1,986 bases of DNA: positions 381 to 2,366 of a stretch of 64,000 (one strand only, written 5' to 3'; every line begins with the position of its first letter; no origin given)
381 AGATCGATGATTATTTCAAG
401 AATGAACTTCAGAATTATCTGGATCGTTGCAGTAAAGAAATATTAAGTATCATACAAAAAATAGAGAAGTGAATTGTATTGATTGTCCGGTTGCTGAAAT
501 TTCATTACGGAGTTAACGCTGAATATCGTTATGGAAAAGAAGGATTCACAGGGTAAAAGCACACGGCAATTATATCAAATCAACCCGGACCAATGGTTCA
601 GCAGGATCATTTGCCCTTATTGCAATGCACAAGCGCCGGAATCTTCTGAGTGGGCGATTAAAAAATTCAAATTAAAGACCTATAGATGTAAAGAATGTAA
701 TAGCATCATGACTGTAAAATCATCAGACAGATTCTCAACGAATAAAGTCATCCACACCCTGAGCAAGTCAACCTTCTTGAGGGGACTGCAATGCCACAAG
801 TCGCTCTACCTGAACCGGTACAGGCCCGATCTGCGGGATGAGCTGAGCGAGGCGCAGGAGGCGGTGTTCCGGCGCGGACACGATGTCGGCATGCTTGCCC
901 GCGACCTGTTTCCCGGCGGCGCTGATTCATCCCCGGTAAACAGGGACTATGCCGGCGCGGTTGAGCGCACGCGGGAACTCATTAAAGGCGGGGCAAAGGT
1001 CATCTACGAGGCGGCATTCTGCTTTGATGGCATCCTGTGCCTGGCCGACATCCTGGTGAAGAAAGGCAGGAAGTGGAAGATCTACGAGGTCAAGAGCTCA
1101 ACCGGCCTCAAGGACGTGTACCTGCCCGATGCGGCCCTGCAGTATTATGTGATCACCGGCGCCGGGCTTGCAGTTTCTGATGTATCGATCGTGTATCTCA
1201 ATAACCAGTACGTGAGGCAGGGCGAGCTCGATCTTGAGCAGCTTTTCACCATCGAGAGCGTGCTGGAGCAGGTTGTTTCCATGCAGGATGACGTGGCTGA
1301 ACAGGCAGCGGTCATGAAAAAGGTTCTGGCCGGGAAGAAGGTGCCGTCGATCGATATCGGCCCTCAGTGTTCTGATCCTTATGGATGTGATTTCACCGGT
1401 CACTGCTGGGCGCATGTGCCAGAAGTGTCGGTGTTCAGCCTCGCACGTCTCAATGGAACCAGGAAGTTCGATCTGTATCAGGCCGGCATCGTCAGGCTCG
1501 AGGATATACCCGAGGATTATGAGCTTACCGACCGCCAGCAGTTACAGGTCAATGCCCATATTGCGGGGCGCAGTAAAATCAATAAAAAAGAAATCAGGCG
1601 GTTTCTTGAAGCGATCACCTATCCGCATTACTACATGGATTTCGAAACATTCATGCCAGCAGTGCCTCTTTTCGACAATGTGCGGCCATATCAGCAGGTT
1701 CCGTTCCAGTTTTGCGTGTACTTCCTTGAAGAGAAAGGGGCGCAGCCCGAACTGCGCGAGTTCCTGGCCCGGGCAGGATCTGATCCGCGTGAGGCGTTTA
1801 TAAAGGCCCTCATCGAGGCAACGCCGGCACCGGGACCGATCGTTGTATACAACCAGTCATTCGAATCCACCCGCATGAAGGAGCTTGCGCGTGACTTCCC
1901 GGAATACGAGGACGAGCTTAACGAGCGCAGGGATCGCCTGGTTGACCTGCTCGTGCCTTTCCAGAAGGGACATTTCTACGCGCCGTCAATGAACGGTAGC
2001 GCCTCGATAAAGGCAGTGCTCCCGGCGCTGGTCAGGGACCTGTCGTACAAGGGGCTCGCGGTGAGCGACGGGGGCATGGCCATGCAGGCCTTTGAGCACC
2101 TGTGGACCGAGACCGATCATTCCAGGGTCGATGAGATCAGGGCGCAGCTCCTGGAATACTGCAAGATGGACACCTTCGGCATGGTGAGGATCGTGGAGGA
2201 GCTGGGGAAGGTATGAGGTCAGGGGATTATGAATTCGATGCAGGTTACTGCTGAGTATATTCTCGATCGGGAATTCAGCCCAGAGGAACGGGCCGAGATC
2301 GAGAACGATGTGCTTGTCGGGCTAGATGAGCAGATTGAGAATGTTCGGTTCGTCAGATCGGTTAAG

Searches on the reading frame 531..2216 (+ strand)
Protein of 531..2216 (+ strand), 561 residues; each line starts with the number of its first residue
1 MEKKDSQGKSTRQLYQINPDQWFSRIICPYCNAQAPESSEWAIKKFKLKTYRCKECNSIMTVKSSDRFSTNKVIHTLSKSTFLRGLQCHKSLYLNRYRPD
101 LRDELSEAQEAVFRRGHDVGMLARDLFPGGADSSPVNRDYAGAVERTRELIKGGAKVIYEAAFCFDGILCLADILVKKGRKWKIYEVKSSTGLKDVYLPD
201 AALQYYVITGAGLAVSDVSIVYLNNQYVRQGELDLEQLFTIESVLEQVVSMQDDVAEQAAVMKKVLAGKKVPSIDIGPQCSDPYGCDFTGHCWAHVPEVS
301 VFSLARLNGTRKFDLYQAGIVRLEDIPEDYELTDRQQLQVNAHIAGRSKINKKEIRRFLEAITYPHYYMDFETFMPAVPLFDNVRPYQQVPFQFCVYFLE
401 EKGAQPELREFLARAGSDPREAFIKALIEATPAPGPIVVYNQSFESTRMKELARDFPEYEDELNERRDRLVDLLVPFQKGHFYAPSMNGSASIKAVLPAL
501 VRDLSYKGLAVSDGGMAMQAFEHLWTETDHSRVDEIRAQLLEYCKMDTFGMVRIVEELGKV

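Call 9: search_protein_families(library=padloc, proteins=[window:531-2216:+], max_evalue=0.001)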
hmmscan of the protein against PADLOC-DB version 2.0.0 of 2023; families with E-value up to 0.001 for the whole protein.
window:531-2216:+ (561 aa): 1 family
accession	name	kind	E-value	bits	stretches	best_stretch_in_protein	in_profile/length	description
PDLC01447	Cas4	-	9e-05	21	1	160-294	49-159/161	"CAS-I,CAS-II,CAS-III,CAS-IV,CAS-V,CAS-VI; acquisition_associated"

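Call 10: search_protein_families(library=pfam, proteins=[window:531-2216:+], max_evalue=0.001)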
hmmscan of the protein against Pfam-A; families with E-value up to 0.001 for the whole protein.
window:531-2216:+ (561 aa): 1 family
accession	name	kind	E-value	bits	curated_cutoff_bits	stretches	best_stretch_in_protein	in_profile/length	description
PF11074.14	DUF2779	-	2.5e-41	141.3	23.3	1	367-492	1-126/126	Domain of unknown function(DUF2779)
